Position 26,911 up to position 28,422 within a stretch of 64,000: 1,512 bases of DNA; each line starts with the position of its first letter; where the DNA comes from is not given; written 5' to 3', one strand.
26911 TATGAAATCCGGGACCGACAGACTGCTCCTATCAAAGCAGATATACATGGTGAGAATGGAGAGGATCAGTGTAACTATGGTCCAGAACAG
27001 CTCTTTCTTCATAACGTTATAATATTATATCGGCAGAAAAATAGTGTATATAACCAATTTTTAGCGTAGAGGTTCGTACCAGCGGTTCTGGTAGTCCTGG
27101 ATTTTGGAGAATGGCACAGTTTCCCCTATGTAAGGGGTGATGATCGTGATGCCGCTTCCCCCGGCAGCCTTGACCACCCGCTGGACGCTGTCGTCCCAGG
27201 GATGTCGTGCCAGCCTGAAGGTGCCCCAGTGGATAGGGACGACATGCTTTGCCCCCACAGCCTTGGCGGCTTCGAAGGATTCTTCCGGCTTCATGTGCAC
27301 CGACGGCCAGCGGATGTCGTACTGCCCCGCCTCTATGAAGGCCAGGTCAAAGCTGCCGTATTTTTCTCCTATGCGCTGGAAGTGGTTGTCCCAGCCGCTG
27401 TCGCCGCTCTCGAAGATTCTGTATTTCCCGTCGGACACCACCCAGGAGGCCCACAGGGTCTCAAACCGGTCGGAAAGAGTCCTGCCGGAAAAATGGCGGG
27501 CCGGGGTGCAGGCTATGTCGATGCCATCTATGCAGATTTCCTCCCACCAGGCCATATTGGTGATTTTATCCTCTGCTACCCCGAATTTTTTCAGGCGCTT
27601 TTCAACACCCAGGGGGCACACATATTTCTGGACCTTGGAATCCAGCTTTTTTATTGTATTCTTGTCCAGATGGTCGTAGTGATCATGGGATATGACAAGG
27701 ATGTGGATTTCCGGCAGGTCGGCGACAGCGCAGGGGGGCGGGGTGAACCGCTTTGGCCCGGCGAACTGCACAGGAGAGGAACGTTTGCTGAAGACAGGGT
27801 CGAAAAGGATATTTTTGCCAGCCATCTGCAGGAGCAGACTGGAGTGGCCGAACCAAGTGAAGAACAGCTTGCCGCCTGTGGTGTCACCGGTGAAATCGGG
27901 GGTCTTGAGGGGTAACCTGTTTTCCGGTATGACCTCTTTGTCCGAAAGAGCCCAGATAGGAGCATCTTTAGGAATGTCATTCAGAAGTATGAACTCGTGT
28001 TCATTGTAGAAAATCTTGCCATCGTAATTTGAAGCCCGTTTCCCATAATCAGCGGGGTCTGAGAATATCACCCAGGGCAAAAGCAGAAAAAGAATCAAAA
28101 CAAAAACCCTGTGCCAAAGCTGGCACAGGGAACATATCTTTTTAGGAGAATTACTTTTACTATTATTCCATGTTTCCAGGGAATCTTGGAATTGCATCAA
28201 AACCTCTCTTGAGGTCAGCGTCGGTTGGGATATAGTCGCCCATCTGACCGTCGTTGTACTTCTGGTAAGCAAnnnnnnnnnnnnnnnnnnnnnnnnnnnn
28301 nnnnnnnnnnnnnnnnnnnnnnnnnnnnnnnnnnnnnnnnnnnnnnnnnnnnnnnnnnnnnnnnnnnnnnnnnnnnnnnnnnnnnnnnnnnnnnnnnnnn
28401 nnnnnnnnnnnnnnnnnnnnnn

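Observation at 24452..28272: Phospholipid headgroup operon pssA-psd extended by a flippase-like membrane protein and a NAPE-PLD-like MBL hydrolase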

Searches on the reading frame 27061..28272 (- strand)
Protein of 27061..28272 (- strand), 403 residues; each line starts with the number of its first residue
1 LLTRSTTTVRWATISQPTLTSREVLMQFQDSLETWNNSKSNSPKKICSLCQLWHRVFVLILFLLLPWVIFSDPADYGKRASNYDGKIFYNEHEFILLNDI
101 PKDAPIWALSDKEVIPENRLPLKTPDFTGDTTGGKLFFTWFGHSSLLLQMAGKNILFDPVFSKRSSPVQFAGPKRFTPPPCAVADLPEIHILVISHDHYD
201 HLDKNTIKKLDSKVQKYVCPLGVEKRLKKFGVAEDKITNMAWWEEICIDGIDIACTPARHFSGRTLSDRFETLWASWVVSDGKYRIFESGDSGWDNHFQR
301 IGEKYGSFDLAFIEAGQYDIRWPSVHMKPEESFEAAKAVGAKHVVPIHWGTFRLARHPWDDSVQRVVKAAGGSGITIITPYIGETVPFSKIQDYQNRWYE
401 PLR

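Call 3: search_protein_families(library=pfam, proteins=[window:27061-28272:-], max_evalue=0.01)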
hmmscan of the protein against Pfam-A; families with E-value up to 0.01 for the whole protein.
window:27061-28272:- (403 aa): 2 families
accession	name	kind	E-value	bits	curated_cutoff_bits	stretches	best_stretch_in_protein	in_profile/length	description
PF12706.13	Lactamase_B_2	-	3e-41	141.7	27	1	154-349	2-200/200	Beta-lactamase superfamily domain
PF13483.12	Lactamase_B_3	-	1.3e-14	54.9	24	1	139-348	3-160/160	Beta-lactamase superfamily domain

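Call 4: search_protein_families(library=ncbifam, proteins=[window:27061-28272:-], max_evalue=0.01)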
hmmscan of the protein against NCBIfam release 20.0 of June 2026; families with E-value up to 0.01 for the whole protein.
window:27061-28272:- (403 aa): 2 families
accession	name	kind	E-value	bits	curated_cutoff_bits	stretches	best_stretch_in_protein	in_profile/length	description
NF001911.0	PRK00685.1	equivalog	5.5e-19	68.6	144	1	139-366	4-211/228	metal-dependent hydrolase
NF008688.0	PRK11709.1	equivalog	5.8e-08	32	306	1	187-350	108-284/355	L-ascorbate 6-phosphate lactonase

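Call 5: search_solved_structures(query=window:27061-28272:-, max_evalue=0.01, show_alignments=2)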
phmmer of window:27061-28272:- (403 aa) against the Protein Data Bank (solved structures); distinct sequences matched with E-value up to 0.01: 16.
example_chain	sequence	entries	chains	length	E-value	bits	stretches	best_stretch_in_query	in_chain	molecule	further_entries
4qn9_A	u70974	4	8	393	1.2e-52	182.3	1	123-359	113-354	N-acyl-phosphatidylethanolamine-hydrolyzing phospholipase D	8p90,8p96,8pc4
6hrg_A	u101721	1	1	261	5.1e-09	38.5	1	138-389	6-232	UPF0173 metal-dependent hydrolase Igni_1254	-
3x2z_A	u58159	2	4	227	4.9e-07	32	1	138-355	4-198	UPF0173 metal-dependent hydrolase TM_1162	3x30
3x2y_A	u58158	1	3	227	4.2e-06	29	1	179-355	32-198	UPF0173 metal-dependent hydrolase TM_1162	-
3x2x_A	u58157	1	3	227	1.1e-05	27.5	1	138-355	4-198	UPF0173 metal-dependent hydrolase TM_1162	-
6brm_A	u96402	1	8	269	0.00012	24.1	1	139-268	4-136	Putative metal-dependent isothiocyanate hydrolase SaxA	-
5kil_A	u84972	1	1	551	0.00062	21.8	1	139-313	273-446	CmlA protein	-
3bv6_A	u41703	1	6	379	0.00074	21.5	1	186-350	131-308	Metal-dependent hydrolase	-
4jo0_A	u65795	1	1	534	0.001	21.1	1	139-313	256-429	CmlA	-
5kik_A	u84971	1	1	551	0.0011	21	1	139-313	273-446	CmlA protein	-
1vjn_A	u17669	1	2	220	0.0012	20.8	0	138-167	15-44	Zn-dependent hydrolase of metallo-beta-lactamase superfamily TM0207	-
6rej_A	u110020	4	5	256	0.0043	19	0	360-391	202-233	Pizza6-SH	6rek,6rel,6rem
6i39_A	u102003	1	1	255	0.005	18.8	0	360-389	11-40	v31Pizza6-AYW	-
3wwa_A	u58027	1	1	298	0.0066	18.4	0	360-389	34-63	Pizza7H protein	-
3kl7_A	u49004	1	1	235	0.0073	18.3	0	185-239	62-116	Putative metal-dependent hydrolase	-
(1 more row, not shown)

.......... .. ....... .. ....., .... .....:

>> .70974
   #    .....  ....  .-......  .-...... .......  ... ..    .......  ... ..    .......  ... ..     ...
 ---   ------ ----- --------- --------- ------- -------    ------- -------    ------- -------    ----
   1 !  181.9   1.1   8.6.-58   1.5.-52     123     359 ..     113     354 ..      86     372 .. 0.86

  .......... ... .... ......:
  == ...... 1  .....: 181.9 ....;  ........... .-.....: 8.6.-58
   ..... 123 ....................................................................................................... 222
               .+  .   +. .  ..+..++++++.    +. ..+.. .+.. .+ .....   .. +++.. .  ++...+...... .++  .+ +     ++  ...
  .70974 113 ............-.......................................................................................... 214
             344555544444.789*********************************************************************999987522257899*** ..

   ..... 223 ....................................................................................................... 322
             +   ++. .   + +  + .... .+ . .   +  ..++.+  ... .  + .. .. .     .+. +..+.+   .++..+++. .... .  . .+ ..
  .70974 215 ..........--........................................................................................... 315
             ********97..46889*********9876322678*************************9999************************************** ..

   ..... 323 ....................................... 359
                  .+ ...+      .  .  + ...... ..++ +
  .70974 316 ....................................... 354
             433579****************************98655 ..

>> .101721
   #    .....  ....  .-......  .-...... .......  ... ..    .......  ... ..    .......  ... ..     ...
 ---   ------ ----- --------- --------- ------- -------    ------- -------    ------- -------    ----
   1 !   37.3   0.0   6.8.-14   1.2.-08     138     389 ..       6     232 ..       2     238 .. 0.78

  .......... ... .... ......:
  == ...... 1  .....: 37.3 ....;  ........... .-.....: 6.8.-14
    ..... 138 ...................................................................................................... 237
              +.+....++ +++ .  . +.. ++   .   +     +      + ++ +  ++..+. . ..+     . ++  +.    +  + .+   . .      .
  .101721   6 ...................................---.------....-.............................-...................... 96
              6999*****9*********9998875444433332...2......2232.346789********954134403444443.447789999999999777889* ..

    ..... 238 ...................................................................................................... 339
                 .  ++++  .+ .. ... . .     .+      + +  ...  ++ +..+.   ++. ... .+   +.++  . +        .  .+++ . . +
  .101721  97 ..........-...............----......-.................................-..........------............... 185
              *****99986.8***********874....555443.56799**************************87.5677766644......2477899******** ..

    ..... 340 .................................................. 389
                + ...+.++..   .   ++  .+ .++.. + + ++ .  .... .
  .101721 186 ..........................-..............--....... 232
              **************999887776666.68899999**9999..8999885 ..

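Call 8: find_homologous_proteins(query=window:27061-28197:-, max_evalue=0.00001)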
Query window:27061-28197:- (378 aa): 7747 proteins with E <= 0.00001 among 8000 candidates; the best 120 are listed.
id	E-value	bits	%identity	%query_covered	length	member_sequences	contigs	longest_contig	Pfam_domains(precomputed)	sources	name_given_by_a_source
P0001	7.0e-263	890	98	100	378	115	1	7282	PF12706.14,PF13483.13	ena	-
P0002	8.4e-222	754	83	100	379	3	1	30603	PF12706.14,PF13483.13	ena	-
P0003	3.8e-221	752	83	100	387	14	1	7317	PF12706.14,PF13483.13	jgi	-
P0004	1.9e-205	700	85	88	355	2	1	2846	PF12706.14,PF13483.13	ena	-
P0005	2.8e-200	683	82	92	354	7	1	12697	PF12706.14,PF13483.13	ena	-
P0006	1.0e-197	675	80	92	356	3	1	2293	PF12706.14,PF13483.13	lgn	-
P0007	1.7e-197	674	80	93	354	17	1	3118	PF12706.14,PF13483.13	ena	-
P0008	6.4e-196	669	80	92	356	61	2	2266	PF12706.14,PF13483.13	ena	-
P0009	7.1e-194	662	77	94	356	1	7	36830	PF12706.14,PF13483.13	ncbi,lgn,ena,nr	ncbi:MAG: MBL fold metallo-hydrolase [Spirochaetia bacterium]|nr:MBL fold metallo-hydrolase [Spiroch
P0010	1.5e-153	530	62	92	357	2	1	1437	PF12706.14,PF13483.13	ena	-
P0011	1.3e-148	513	84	67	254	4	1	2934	PF12706.14,PF13483.13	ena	-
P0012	1.6e-145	503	63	87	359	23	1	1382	PF12706.14,PF13483.13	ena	-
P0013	1.9e-145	503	61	92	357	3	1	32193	PF12706.14,PF13483.13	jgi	-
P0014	5.8e-144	498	59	97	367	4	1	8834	PF12706.14,PF13483.13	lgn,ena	-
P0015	2.8e-141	489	60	92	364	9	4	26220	PF12706.14,PF13483.13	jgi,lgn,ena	-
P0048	5.4e-117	409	49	95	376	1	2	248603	PF12706.14,PF13483.13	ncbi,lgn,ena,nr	ncbi:MAG: MBL fold metallo-hydrolase [Lachnospiraceae bacterium]|nr:MBL fold metallo-hydrolase [Lach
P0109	2.5e-112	394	54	87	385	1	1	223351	PF12706.14,PF13483.13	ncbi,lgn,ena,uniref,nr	ncbi:MBL fold metallo-hydrolase [uncultured Treponema sp.]|uniref:MBL fold metallo-hydrolase n=1 Tax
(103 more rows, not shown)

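Call 15: find_related_loci(query=A1, collection=genome_contigs, flank=10000)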
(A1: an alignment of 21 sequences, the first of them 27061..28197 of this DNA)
Query A1 (378 aa) in genome_contigs; peptide patterns used: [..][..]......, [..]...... (x = any residue, [..] = any of these).
600 stretches matched a pattern (row limit reached: there are more); 578 encode a relative of the query (tblastn E <= 1e-3); the best 80 are kept; 80 distinct loci.
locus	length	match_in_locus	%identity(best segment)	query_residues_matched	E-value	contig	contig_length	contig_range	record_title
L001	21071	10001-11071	47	31-377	1e-102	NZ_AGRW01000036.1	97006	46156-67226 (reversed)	Treponema saccharophilum DSM 2985 Tsacc_Contig222, whole genome shotgun sequence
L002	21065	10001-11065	43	24-375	4e-101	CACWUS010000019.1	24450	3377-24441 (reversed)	MAG: uncultured Erysipelotrichaceae bacterium isolate RUG10929 genome assembly, contig: RUG10929_asm_19, whole genome sh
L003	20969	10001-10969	42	50-378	1e-85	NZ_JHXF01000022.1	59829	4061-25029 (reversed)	Ruminococcus flavefaciens MA2007 T497DRAFT_scaffold00018.18_C, whole genome shotgun sequence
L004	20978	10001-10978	44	55-375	3e-87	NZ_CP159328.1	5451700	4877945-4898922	Aquimarina sp. LLG6339-5 chromosome, complete genome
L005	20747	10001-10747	51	114-361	5e-85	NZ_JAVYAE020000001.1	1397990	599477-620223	Paenibacillus hubeiensis strain ES5-4 NODE_1_length_1397990_cov_84.844042, whole genome shotgun sequence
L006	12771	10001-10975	43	55-374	2e-84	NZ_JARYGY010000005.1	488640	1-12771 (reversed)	Aquimarina sp. 2201CG14-23 contig5, whole genome shotgun sequence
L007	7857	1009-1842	48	84-361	3e-83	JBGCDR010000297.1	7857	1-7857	MAG: Oligoflexales bacterium isolate SGMAG-68 contig297, whole genome shotgun sequence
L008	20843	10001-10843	46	91-371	1e-82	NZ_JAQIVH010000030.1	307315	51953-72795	Paenibacillus qinlingensis strain TEGT-2 494, whole genome shotgun sequence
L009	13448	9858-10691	49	85-361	4e-82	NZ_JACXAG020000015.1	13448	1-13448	Polycladospora coralii strain IB182353 contig_15, whole genome shotgun sequence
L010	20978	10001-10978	39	46-377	2e-82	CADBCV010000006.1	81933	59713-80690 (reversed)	MAG: Ruminococcaceae bacterium isolate RUG13855 genome assembly, contig: RUG13855_asm_6, whole genome shotgun sequence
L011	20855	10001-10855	46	92-375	7e-82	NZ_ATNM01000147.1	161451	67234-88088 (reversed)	Cyclobacterium qasimii M12-11B contig00007, whole genome shotgun sequence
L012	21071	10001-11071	42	33-371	6e-82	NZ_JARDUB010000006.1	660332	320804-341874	Eudoraea chungangensis strain KCTC 42048 EC_ctg006, whole genome shotgun sequence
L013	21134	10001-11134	38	10-374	5e-82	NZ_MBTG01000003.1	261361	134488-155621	Paenibacillus ferrarius strain CY1 CY1_scaffold11, whole genome shotgun sequence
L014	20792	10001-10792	48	114-376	7e-82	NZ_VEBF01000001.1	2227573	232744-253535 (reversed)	Paenibacillus xylanexedens strain DE0301 NODE_1_length_2227573_cov_39.703333, whole genome shotgun sequence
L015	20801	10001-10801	47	109-374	3e-81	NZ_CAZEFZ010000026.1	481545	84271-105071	Tenacibaculum amylolyticum isolate MBIC 4355(T) TAMYLO_Contig_33, whole genome shotgun sequence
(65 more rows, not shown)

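Call 17: find_encoding_contigs(protein=P0009, flank=8000, max_places=2)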
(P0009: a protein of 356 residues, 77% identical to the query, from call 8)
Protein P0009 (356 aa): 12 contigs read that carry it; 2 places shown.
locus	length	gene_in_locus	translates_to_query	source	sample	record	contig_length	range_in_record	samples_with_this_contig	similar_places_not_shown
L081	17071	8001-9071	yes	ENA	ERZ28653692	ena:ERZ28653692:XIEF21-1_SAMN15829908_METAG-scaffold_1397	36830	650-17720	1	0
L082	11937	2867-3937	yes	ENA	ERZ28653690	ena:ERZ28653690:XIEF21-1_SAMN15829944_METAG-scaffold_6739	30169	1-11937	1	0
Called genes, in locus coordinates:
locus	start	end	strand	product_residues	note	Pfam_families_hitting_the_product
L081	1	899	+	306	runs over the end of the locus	PF20434:BD-FAE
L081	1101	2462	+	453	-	PF03553:Na_H_antiporter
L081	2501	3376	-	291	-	PF00126:HTH_1, PF03466:LysR_substrate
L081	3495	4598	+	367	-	PF00561:Abhydrolase_1 (weak), PF00326:Peptidase_S9 (faint), PF01738:DLH (weak)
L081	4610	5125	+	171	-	PF04126:Cyclophil_like (weak), PF18050:Cyclophil_like2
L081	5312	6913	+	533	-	PF00135:COesterase, PF20434:BD-FAE, PF07859:Abhydrolase_3 (faint)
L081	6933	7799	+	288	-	PF00106:adh_short, PF13561:adh_short_C2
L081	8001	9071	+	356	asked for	PF13483:Lactamase_B_3, PF12706:Lactamase_B_2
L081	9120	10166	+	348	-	PF03706:LPG_synthase_TM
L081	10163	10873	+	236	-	PF01066:CDP-OH_P_transf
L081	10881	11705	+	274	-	PF02666:PS_Dcarbxylase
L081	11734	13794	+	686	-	PF16868:NMT1_3, PF09084:NMT1, PF12974:Phosphonate-bd, PF03616:Glt_symporter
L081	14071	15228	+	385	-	PF19425:Csd3_N2, PF01551:Peptidase_M23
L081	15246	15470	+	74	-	-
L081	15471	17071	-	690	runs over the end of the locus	PF00580:UvrD-helicase, PF13245:AAA_19, PF13604:AAA_30 (faint), PF01443:Viral_helicase1 (faint), PF13361:UvrD_C, PF13538:UvrD_C_2 (weak)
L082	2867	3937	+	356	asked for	PF13483:Lactamase_B_3, PF12706:Lactamase_B_2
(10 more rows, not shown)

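Call 18: find_encoding_contigs(protein=P0013, flank=8000, max_places=2)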
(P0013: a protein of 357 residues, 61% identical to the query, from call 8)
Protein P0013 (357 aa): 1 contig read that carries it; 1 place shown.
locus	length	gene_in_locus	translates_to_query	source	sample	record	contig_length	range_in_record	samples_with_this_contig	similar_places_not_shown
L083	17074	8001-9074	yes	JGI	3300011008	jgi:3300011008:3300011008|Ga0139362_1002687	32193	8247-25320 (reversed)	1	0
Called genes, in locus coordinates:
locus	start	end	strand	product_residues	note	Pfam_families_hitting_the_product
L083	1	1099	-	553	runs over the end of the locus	PF02690:Na_Pi_cotrans, PF01895:PhoU (faint)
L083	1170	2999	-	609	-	PF00672:HAMP (faint), PF00015:MCPsignal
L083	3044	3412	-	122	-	-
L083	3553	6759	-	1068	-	PF17854:FtsK_alpha, PF01580:FtsK_SpoIIIE, PF09397:FtsK_gamma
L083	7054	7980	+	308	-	PF01070:FMN_dh, PF01645:Glu_synthase (weak), PF00478:IMPDH (weak)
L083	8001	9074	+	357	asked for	PF13483:Lactamase_B_3, PF12706:Lactamase_B_2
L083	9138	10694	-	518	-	PF01409:tRNA-synt_2d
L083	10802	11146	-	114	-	-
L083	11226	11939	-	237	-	PF27391:TP_0983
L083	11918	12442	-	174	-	PF01694:Rhomboid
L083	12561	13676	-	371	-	PF00990:GGDEF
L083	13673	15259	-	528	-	PF17239:DUF5312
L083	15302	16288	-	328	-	PF01207:Dus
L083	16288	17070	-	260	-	PF01026:TatD_DNase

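Call 19: find_encoding_contigs(protein=P0002, flank=8000, max_places=2)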
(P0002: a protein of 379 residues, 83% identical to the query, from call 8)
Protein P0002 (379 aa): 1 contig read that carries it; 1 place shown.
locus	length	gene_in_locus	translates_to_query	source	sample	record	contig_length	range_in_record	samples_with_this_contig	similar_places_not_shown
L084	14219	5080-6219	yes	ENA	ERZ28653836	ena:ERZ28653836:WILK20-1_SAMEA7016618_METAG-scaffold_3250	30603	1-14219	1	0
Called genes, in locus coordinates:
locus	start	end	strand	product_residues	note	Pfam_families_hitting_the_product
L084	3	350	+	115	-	?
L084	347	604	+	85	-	PF12637:TSCPD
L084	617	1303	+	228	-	PF08713:DNA_alkylation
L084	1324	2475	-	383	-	PF00465:Fe-ADH, PF13685:Fe-ADH_2, PF25137:ADH_Fe_C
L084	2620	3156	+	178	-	-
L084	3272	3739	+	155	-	-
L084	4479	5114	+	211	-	PF00291:PALP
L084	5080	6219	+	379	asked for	PF13483:Lactamase_B_3, PF12706:Lactamase_B_2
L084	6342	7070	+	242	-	PF03706:LPG_synthase_TM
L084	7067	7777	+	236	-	PF01066:CDP-OH_P_transf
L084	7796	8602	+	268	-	PF02666:PS_Dcarbxylase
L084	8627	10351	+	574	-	PF00375:SDF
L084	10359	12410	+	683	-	PF16868:NMT1_3, PF09084:NMT1, PF12974:Phosphonate-bd, PF03616:Glt_symporter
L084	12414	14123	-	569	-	PF03572:Peptidase_S41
